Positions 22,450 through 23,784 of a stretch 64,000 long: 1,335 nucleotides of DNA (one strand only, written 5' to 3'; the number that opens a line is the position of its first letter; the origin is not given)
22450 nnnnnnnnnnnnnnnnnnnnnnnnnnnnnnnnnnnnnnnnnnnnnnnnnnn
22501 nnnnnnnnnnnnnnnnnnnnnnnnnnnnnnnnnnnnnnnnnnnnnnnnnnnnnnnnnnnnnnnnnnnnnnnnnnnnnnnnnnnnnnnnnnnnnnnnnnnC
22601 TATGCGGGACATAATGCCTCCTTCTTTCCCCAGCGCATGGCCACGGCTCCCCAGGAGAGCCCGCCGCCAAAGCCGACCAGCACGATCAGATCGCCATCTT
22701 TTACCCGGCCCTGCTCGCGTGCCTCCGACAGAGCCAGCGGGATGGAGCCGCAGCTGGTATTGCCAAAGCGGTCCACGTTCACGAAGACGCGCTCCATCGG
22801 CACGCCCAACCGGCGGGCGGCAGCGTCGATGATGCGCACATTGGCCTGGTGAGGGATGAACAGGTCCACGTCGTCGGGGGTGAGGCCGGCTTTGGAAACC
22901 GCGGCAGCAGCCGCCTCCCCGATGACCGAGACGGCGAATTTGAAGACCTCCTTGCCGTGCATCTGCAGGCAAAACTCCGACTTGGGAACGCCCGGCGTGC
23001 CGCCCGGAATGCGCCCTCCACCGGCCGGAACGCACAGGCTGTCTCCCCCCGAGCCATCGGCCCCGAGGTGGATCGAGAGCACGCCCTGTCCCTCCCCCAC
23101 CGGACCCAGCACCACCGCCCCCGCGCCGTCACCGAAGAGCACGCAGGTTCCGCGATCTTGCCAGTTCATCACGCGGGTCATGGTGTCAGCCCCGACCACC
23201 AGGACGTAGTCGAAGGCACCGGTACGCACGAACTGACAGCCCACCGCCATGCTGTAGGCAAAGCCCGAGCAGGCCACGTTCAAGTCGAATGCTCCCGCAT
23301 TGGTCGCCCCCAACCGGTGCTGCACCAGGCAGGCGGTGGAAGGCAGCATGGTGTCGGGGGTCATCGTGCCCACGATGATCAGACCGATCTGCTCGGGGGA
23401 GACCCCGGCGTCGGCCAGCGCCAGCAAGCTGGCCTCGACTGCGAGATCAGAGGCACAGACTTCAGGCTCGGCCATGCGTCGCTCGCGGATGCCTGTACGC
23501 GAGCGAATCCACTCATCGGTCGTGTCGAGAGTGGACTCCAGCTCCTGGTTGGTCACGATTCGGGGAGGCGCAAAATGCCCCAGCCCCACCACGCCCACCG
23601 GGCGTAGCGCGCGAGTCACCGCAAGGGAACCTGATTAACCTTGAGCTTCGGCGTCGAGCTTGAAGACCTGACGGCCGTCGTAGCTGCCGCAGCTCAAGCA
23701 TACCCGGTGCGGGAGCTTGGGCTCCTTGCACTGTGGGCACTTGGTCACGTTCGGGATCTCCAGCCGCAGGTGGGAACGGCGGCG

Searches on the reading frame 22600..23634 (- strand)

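Call 66: search_protein_families(library=pfam, proteins=[window:22600-23634:-], max_evalue=0.001)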
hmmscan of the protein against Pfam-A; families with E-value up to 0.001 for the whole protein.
window:22600-23634:- (344 aa): 4 families
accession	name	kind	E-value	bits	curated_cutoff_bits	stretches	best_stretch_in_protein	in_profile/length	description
PF08541.16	ACP_syn_III_C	-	2e-39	134.1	26.6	1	247-335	2-90/90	3-Oxoacyl-[acyl-carrier-protein (ACP)] synthase III C terminal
PF08545.16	ACP_syn_III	-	1.9e-29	101.8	24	1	116-194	1-80/80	3-Oxoacyl-[acyl-carrier-protein (ACP)] synthase III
PF00108.29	Thiolase_N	-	3.6e-13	49.9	26.4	1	45-157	7-120/260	Thiolase, N-terminal domain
PF07451.17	SpoVAD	-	6.2e-05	22.3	22.1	0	58-149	48-133/329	Stage V sporulation protein AD (SpoVAD)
